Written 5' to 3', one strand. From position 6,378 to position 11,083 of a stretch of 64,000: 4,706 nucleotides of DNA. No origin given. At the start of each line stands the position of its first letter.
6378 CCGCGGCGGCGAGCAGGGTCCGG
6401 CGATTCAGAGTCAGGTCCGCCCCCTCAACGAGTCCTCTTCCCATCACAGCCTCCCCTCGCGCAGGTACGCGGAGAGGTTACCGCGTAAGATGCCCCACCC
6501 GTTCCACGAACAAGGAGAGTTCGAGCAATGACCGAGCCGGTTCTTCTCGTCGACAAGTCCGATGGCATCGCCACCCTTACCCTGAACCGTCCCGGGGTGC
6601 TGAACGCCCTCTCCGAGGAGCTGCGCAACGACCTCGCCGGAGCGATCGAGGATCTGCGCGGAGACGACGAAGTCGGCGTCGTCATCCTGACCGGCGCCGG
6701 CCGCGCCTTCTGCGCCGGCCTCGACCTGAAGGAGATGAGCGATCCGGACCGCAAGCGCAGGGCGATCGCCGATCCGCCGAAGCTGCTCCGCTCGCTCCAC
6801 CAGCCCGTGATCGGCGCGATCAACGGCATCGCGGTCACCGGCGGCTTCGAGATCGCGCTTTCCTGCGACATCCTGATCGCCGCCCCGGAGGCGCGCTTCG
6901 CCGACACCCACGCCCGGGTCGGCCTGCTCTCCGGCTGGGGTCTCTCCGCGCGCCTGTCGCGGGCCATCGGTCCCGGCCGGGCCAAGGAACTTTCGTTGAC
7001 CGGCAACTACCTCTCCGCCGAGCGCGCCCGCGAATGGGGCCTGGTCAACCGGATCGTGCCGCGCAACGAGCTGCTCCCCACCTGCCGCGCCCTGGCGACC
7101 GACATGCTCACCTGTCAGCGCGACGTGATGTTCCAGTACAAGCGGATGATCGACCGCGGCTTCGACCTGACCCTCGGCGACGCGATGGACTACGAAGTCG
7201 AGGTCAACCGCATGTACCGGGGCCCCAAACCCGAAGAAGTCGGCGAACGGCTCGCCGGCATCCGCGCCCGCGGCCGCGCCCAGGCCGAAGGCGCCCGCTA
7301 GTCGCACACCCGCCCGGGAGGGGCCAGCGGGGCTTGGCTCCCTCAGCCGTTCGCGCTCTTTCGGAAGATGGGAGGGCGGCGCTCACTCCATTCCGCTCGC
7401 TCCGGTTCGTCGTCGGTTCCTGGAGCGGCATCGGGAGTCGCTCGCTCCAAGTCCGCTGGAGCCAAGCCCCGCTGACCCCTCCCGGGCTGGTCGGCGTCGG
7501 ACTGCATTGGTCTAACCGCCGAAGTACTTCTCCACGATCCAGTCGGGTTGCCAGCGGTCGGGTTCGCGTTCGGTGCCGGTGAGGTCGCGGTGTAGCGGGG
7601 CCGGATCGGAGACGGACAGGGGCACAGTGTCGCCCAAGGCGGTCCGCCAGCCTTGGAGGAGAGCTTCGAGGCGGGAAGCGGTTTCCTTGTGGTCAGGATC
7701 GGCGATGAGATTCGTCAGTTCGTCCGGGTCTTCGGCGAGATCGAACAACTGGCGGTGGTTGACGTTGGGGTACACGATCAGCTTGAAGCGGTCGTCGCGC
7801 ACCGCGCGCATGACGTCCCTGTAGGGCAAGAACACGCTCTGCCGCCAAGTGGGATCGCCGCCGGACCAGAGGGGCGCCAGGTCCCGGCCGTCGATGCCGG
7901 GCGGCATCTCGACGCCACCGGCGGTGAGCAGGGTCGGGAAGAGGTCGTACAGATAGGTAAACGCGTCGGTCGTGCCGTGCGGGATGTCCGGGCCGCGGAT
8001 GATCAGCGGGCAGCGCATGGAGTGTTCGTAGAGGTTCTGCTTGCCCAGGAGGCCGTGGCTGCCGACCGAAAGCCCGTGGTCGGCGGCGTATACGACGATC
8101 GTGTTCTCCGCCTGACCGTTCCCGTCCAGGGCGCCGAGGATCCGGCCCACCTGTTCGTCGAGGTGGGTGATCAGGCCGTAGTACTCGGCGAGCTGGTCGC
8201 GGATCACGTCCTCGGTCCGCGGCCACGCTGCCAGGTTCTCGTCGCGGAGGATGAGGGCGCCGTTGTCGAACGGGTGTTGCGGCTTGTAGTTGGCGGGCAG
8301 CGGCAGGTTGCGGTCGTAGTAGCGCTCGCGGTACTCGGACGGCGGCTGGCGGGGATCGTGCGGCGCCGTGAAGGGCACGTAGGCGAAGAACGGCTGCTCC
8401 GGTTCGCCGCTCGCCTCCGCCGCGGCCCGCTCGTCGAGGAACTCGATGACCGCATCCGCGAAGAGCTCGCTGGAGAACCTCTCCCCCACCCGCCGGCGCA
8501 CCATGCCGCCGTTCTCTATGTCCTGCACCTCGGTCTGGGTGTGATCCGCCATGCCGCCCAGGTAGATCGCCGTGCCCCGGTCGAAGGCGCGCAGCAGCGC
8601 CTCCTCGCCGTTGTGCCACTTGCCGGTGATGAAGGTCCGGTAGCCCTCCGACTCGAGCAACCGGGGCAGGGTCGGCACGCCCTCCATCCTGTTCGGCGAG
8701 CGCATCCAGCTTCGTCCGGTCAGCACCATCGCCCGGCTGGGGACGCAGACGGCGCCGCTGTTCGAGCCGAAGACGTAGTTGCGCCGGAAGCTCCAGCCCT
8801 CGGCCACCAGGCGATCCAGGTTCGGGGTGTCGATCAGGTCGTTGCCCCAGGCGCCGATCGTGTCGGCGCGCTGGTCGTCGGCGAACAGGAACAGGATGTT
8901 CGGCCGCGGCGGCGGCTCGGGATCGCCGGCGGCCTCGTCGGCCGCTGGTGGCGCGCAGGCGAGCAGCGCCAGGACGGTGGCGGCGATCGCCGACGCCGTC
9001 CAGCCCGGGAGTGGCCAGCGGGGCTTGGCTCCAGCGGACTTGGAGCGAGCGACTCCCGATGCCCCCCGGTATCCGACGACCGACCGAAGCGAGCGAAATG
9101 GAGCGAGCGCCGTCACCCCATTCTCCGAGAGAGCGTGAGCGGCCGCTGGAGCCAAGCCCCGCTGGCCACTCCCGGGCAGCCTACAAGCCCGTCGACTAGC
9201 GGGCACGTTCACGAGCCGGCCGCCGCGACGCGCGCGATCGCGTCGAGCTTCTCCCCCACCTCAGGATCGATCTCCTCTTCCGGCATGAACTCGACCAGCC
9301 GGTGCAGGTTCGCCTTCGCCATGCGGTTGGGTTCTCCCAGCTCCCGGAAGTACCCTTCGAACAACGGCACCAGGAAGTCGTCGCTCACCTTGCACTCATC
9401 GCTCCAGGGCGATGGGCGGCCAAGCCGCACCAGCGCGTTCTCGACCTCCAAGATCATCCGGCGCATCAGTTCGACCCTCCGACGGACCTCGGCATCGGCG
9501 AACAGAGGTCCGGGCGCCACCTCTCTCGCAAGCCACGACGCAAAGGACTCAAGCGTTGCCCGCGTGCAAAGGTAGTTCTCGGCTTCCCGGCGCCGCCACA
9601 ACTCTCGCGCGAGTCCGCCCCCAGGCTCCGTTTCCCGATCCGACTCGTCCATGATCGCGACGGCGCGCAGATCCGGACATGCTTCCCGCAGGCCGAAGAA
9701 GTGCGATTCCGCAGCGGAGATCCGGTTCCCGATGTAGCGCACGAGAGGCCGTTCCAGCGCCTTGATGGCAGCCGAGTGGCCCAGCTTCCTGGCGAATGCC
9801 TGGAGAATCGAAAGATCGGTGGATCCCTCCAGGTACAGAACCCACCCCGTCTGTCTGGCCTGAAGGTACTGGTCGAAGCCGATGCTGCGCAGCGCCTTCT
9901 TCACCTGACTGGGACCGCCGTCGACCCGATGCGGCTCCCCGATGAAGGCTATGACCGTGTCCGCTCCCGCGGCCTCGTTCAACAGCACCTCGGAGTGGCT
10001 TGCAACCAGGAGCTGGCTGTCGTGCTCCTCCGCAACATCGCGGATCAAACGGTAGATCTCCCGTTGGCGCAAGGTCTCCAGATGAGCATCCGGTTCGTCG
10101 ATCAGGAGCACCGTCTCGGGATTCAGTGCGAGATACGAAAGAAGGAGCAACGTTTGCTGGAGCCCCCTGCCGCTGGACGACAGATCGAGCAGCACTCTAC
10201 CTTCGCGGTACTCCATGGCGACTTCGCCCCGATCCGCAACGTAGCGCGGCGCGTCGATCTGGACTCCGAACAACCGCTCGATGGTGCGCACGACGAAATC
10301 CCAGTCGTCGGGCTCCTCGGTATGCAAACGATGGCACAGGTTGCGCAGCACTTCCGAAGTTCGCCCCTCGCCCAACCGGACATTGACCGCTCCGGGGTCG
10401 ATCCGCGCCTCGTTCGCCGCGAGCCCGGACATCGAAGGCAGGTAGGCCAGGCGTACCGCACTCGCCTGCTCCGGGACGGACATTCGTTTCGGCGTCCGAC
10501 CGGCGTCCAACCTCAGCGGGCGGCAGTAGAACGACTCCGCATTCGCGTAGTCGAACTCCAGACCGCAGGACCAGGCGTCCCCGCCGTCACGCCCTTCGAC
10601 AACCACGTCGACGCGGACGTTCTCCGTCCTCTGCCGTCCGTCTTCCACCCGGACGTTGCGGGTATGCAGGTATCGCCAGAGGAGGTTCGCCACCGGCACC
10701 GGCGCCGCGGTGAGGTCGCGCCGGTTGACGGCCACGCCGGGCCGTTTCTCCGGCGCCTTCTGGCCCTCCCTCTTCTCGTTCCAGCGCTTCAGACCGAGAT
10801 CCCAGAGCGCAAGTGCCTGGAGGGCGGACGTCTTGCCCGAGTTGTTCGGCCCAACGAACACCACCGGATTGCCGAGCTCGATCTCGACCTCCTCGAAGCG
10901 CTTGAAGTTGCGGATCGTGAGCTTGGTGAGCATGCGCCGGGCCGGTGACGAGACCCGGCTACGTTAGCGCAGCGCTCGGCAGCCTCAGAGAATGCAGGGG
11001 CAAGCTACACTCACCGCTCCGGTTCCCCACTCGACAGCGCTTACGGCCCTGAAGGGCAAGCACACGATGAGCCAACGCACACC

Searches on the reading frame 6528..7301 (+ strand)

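Call 9: search_protein_families(library=pfam, proteins=[window:6528-7301:+], max_evalue=0.01)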
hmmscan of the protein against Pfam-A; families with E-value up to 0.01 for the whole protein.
window:6528-7301:+ (257 aa): 2 families
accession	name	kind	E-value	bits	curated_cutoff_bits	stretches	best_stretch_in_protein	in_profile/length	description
PF00378.25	ECH_1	-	2.8e-53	181.3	27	1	10-226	2-223/251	Enoyl-CoA hydratase/isomerase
PF16113.10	ECH_2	-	3.3e-27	96.3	27.2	1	15-243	2-239/335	Enoyl-CoA hydratase/isomerase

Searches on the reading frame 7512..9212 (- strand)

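Call 8: search_protein_families(library=pfam, proteins=[window:7512-9212:-], max_evalue=0.01)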
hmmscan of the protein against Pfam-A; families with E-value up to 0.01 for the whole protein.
window:7512-9212:- (566 aa): 3 families
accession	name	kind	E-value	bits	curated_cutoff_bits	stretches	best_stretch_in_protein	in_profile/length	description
PF00884.28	Sulfatase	-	8.4e-50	170.2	25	1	104-433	1-300/301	Sulfatase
PF16347.10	SGSH_C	-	1.8e-21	77.3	29.3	1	384-521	1-150/154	N-sulphoglucosamine sulphohydrolase, C-terminal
PF02995.22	DUF229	-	0.0024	17.1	25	1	343-388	305-350/496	Protein of unknown function (DUF229)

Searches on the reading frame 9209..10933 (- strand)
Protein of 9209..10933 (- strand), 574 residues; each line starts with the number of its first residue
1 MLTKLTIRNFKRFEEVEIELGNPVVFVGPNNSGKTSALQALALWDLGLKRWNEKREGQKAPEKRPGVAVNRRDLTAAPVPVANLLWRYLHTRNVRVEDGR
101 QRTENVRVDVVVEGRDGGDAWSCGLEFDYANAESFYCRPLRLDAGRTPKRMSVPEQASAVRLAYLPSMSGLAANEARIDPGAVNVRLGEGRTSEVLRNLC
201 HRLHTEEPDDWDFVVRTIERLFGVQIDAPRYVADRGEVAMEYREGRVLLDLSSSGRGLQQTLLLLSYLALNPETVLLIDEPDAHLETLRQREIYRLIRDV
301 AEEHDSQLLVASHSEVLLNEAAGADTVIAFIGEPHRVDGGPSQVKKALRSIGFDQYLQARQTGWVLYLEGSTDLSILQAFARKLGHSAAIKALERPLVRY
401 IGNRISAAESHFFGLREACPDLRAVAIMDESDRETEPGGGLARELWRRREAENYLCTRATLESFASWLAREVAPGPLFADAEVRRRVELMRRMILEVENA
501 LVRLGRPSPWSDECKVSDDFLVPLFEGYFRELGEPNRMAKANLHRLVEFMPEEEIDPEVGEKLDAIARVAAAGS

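Call 8: search_protein_families(library=pfam, proteins=[window:9209-10933:-], max_evalue=0.01)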
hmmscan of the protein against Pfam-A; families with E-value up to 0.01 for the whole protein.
window:9209-10933:- (574 aa): 4 families
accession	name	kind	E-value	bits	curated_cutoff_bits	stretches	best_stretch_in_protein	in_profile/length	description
PF13304.12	AAA_21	-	4.2e-20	73.4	27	2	228-319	220-304/304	AAA domain, putative AbiEii toxin, Type IV TA system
PF13175.12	AAA_15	-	7.8e-19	69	32.1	2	1-42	1-44/374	AAA ATPase domain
PF02463.25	SMC_N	-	2.7e-11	43.7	40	2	1-50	1-52/220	RecF/RecN/SMC N terminal domain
PF13476.12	AAA_23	-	1.6e-08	35.9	27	1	4-44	1-42/201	AAA domain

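Call 59: search_protein_families(library=padloc, proteins=[window:9209-10933:-], max_evalue=0.001)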
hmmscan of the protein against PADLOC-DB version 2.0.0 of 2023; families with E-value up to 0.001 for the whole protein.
window:9209-10933:- (574 aa): 106 families (the best 25 are shown)
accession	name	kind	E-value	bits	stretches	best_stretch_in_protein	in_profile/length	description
PDLC02979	AriA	-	7.9e-23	79.8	2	1-42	1-44/373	-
PDLC03878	NsnB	-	8.4e-23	79.7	2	1-45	1-45/345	-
PDLC02980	AriA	-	5.4e-22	77.1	2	239-319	223-304/304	-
PDLC04135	mad3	-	4.5e-17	60.7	2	234-321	245-330/374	mads_3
PDLC02981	AriAB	-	1.3e-15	55.1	2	273-387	331-455/694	-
PDLC00070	GajA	-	1.7e-15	54.7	2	2-43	3-44/596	AAA ATPase domain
PDLC04608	PDC-M38A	-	1.8e-15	55.5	2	247-315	245-313/367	-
PDLC04611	PDC-M38A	-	2.2e-14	51.8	1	1-44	1-45/383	-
PDLC02336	AbiLi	-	3.5e-14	51.1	2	226-319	203-294/340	AbiLi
PDLC00093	GajA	-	4.5e-14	50.1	1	2-43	3-45/736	AAA ATPase domain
PDLC02335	AbiLi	-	5.4e-14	50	1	1-323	49-244/326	AbiLi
PDLC00067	GajA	-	6.1e-14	49.4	1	2-43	5-46/604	AAA ATPase domain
PDLC04180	HEC-01A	-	2.1e-13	48.2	2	2-41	3-42/382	-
PDLC02358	Old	-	3.7e-13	47.1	1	2-43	4-45/578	Old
PDLC00095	GajA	-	6.1e-13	46.2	1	2-42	3-44/752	AAA ATPase domain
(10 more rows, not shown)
